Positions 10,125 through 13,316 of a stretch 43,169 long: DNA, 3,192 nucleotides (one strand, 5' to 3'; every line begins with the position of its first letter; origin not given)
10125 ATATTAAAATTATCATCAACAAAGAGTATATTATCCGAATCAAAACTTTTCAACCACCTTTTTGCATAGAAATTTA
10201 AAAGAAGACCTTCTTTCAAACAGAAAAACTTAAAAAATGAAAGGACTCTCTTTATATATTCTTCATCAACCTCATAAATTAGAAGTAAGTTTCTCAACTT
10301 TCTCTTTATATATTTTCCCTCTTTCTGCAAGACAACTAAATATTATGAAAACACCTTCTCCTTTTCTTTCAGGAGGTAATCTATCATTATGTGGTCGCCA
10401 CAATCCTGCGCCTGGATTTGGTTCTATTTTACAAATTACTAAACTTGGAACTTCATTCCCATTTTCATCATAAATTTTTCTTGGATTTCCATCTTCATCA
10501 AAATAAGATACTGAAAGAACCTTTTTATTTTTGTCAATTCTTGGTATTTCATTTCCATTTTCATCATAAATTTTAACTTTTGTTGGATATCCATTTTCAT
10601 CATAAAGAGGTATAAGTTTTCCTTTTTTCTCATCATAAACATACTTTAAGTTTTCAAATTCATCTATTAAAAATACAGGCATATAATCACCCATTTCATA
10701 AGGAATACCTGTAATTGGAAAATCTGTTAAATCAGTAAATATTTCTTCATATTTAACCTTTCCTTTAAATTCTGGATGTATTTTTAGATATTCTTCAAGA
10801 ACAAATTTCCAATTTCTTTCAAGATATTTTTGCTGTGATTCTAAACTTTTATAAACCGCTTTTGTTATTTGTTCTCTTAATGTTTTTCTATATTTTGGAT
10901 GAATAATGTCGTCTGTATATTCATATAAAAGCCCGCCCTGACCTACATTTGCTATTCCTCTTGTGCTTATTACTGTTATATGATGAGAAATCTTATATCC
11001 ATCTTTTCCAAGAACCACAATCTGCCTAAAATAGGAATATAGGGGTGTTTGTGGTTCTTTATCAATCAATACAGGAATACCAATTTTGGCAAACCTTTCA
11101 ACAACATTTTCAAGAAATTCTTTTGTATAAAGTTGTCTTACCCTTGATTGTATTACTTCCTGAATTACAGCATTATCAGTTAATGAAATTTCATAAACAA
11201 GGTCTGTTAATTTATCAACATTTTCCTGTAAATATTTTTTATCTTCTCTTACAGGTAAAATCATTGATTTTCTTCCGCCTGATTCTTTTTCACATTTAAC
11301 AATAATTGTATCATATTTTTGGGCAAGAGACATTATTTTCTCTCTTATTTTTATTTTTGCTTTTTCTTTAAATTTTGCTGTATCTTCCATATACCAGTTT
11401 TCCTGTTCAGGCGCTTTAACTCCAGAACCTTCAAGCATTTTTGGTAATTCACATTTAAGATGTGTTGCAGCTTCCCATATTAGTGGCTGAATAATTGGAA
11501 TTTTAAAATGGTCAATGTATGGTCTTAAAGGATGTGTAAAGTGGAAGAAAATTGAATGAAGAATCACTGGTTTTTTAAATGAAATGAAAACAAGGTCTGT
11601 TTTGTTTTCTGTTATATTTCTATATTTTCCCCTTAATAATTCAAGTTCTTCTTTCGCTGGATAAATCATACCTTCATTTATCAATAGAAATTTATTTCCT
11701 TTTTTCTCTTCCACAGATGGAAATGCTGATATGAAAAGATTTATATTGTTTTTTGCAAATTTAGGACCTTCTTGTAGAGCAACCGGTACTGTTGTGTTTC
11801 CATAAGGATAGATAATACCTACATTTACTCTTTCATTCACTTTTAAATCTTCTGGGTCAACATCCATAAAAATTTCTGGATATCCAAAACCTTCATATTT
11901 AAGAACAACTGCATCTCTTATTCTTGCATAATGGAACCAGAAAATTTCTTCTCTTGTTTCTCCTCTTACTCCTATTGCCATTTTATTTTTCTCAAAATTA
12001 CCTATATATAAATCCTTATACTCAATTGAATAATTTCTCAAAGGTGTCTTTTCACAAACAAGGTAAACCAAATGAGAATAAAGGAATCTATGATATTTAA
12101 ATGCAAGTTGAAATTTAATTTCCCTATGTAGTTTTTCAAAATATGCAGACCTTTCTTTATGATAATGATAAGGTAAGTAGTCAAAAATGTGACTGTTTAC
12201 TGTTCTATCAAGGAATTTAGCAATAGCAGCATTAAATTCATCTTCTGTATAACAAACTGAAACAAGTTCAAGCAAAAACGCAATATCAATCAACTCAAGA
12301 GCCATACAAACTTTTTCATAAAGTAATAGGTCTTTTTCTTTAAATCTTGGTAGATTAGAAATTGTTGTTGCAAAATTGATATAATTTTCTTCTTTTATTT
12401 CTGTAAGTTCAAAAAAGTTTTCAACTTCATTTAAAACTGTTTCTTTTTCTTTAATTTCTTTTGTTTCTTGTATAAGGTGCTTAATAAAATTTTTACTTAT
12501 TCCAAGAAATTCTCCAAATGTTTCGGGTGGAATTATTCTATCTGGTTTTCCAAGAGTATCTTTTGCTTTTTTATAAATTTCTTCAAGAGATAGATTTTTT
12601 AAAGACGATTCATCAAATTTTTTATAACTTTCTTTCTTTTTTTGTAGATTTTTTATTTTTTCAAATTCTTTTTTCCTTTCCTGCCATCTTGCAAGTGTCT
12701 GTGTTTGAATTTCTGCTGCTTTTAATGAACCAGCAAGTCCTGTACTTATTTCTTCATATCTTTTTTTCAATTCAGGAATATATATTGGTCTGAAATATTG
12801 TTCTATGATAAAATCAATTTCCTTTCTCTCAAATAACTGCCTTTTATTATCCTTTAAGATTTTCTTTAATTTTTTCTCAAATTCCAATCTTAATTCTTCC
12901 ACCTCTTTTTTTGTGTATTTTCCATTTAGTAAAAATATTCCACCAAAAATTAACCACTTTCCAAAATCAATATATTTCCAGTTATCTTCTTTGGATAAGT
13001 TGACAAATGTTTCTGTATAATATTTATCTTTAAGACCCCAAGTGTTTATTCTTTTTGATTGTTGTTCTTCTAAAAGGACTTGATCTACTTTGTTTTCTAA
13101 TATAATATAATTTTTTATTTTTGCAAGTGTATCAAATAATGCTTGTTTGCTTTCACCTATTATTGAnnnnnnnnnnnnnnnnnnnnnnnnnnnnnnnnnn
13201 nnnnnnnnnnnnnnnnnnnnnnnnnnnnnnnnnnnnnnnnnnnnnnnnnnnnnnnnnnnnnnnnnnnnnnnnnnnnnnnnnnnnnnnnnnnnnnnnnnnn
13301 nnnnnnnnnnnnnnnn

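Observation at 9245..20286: Tightly coupled five-gene operon around the giant protein: rSAM/SPASM, SDR, galactokinase-like GHMP kinase, giant protein, ATP-grasp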

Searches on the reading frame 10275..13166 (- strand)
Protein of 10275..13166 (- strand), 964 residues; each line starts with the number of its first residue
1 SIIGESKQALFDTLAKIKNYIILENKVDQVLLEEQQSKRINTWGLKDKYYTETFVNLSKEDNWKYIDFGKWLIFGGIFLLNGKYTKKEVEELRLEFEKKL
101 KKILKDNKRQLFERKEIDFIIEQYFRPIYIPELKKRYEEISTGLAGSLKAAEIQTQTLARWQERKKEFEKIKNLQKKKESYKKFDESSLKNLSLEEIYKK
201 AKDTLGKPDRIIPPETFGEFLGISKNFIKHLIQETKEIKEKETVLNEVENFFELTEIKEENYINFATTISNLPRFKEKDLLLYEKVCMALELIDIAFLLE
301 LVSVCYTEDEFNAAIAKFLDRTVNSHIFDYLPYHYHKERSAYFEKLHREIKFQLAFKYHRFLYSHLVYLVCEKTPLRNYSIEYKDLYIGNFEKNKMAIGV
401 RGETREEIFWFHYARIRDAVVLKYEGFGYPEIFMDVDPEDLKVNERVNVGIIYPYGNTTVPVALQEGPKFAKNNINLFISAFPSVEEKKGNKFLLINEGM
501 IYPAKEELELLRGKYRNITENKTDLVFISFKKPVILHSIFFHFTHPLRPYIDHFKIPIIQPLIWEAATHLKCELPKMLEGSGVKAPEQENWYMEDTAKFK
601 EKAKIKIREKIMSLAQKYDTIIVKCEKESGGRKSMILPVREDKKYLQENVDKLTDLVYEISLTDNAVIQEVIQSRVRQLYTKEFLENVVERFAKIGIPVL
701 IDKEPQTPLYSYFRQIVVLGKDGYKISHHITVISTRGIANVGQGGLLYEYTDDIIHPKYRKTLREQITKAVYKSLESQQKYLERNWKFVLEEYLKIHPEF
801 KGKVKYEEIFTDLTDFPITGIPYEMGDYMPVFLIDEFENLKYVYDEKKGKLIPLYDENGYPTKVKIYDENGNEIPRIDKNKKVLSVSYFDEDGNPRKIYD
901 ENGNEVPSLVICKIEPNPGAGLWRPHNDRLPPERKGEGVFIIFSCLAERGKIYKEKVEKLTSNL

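Call 48: predict_structure(alignment_id=A4)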
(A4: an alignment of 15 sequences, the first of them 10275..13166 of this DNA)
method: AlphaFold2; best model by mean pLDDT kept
length: 964 residues; sequences in the alignment: 15
mean_pLDDT: 84.9   pTM: 0.73
mean pLDDT of the five models: 84.9, 84.9, 84.0, 83.7, 82.7
residues with pLDDT >= 90: 444; 70-90: 426; 50-70: 55; < 50: 39
segments of 3 or more residues with pLDDT < 50: 129-161, 703-705
pLDDT, mean of each block of 10 residues (from residue 1): 86 90 86 83 84 90 88 85 81 90 79 88 71 35 28 34 67 87 84 91 92 92 93 81 84 82 86 78 91 94 89 89 62 73 79 91 95 94 94 92 88 90 87 95 95 81 89 95 86 93 94 86 91 95 83 91 88 90 91 89 94 92 77 79 90 91 88 88 84 66 64 91 89 71 71 91 93 94 94 80 83 92 92 93 89 89 93 91 91 90 92 81 72 85 94 91 59
secondary structure, 60 per line:
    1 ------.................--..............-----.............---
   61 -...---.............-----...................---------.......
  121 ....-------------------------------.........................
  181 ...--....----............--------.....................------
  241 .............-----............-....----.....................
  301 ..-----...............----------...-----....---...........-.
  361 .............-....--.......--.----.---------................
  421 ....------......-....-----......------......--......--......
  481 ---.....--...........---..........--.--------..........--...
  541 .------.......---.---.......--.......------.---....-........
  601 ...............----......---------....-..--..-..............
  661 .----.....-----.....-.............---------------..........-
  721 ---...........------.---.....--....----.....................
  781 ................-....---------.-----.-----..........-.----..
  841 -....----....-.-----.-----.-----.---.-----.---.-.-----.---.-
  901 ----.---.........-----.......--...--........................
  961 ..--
elements in order (helices of 4 or more, strands of 3 or more residues): H7-23 H26-39 H45-57 H68-80 H86-104 H114-124 H156-183 H186-189 H194-205 H214-234 H241-253 H259-270 H272-275 H280-302 H308-322 H341-344 H348-358 H360-373 H375-378 H381-387 H405-424 E431-436 H438-441 E447-452 H459-464 H467-472 E475-480 E484-488 E491-501 H505-514 E526-535 E538-541 H548-554 H562-568 H571-577 E588-591 H593-615 E620-625 E635-638 H647-661 E666-670 H676-679 H682-694 E710-719 E724-734 E745-749 H760-796 H798-801 E823-832 E842-845 E850-853 E909-917 H923-929 H937-962
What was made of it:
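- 11892..13166 (-): Giant protein, all-helical middle region (aa 1256 to about 1680). The AF2 model of aa 1256-2219 has pLDDT 84.9 and shows only helices up to model residue about 424 (call 48).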

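Call 51: fold_search(model_id=the predicted structure, library=pdb)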
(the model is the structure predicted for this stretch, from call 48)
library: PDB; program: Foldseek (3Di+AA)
matches with E <= 10: 259; with E <= 0.001: 4
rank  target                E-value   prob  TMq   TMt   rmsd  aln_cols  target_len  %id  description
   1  1e4e_A                2.6e-04  1.00  0.18  0.43   8.8       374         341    9  D-alanyl-D-lacate ligase (released 2001-06-28)
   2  5ig9_E                3.2e-04  1.00  0.18  0.48   9.7       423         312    8  Crystal structure of macrocyclase MdnC bound with precursor peptide MdnA from Microcystis aeruginosa MRC (released 2016-09-21)
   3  5ig9_A                4.4e-04  1.00  0.18  0.46  11.8       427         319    8  Crystal structure of macrocyclase MdnC bound with precursor peptide MdnA from Microcystis aeruginosa MRC (released 2016-09-21)
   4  5ig9_H                4.4e-04  1.00  0.16  0.43  11.7       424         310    8  Crystal structure of macrocyclase MdnC bound with precursor peptide MdnA from Microcystis aeruginosa MRC (released 2016-09-21)
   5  2i87_B                1.0e-03  1.00  0.19  0.46   7.6       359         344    9  Allosteric inhibition of Staphylococcus aureus D-alanine:D-alanine ligase revealed by crystallographic studies (released 2006-10-03)
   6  6jil_A                1.1e-03  1.00  0.17  0.48   6.0       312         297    9  Crystal structure of D-cycloserine synthetase DcsG (released 2019-12-18)
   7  2i80_A                1.1e-03  1.00  0.19  0.45   8.3       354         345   12  Allosteric inhibition of Staphylococcus aureus D-alanine:D-alanine ligase revealed by crystallographic studies (released 2006-09-26)
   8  6jil_B                1.6e-03  1.00  0.20  0.55   7.1       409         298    8  Crystal structure of D-cycloserine synthetase DcsG (released 2019-12-18)
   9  5ig9_B                1.8e-03  1.00  0.16  0.43  10.0       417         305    9  Crystal structure of macrocyclase MdnC bound with precursor peptide MdnA from Microcystis aeruginosa MRC (released 2016-09-21)
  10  2i80_B                3.0e-03  1.00  0.19  0.44   8.7       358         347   12  Allosteric inhibition of Staphylococcus aureus D-alanine:D-alanine ligase revealed by crystallographic studies (released 2006-09-26)
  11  8ynq_B                4.3e-03  1.00  0.15  0.32   8.1       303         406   11  ATP-grasp peptide ligase from Streptomyces (released 2025-02-19)
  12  2zdh_C                4.4e-03  1.00  0.17  0.43   9.5       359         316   12  Crystal structure of D-Alanine:D-Alanine Ligase with ADP and D-Alanine from Thermus thermophius HB8 (released 2008-05-27)
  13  8ynd_B                5.1e-03  1.00  0.15  0.31  11.4       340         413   10  ATP-grasp peptide ligase from Streptomyces (released 2025-02-19)
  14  3k5i_A                6.6e-03  1.00  0.18  0.40  10.3       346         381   12  Crystal structure of N5-carboxyaminoimidazole synthase from aspergillus clavatus in complex with ADP and 5-aminoimadaz (released 2009-10-20)
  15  8ynd_D                1.4e-02  1.00  0.11  0.24   5.5       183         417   12  ATP-grasp peptide ligase from Streptomyces (released 2025-02-19)
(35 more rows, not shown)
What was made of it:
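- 10275..11891 (-): Giant protein, C-terminal ATP-grasp module (aa about 1680-2219). It carries a YDENG-repeat insert at 10437-10655. Foldseek versus PDB: VanA 1e4e at E 2.6e-4, then MdnC 5ig9, Ddl 2i87 and DcsG 6jil, all with probability 1.0 (call 51).
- On ATP-grasp superfamily (giant C-terminus): Foldseek probability 1.0 to VanA, Ddl, MdnC and DcsG (call 51).
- Checked: ATP-grasp at the giant's C-terminus: Foldseek, call 51.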

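Call 68: search_protein_families(library=pfam, alignment_id=A2, max_evalue=1)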
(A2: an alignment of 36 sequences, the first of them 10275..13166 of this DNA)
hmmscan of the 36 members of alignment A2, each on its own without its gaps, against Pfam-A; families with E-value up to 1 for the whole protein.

A. member 1, window:10275-13166:- (964 aa): 2 families
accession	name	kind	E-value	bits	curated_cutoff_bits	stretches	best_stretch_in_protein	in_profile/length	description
PF22592.2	FCaBP_EF-hand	-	0.034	14.9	27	1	174-205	14-45/93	FCaBP EF-hand domain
PF17289.8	Terminase_6C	-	0.24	11.8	22.6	0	587-647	22-83/155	Terminase RNaseH-like domain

B. families by the number of members that match (of 36 scanned): 27 families (the first 25 are shown)
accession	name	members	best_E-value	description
PF14397.11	ATPgrasp_ST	5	0.018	Sugar-transfer associated ATP-grasp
PF02955.21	GSH-S_ATP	4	0.019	Prokaryotic glutathione synthetase, ATP-grasp domain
PF12105.13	SpoU_methylas_C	2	0.062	SpoU, rRNA methylase, C-terminal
PF17289.8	Terminase_6C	2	0.24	Terminase RNaseH-like domain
PF14942.11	Muted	1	0.0039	Organelle biogenesis, Muted-like protein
PF18822.6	CdvA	1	0.019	CdvA-like coiled-coil domain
PF05593.20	RHS_repeat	1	0.023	RHS Repeat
PF22592.2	FCaBP_EF-hand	1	0.034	FCaBP EF-hand domain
PF06292.23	MUN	1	0.098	MUN domain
PF19127.6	Choline_bind_3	1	0.11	Choline-binding repeat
PF22014.2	DUF6932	1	0.11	Family of unknown function (DUF6932)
PF06374.16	NDUF_C2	1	0.13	NADH-ubiquinone oxidoreductase subunit b14.5b (NDUFC2)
PF14978.11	MRP-63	1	0.15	Mitochondrial ribosome protein 63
PF14398.11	ATPgrasp_YheCD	1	0.15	YheC/D like ATP-grasp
PF09693.15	Phage_XkdX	1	0.16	Phage uncharacterised protein (Phage_XkdX)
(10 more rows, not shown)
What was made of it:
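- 10275..11891 (-): There are weak ATPgrasp_ST and GSH-S_ATP hits in 5 and 4 of 36 members (call 68).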
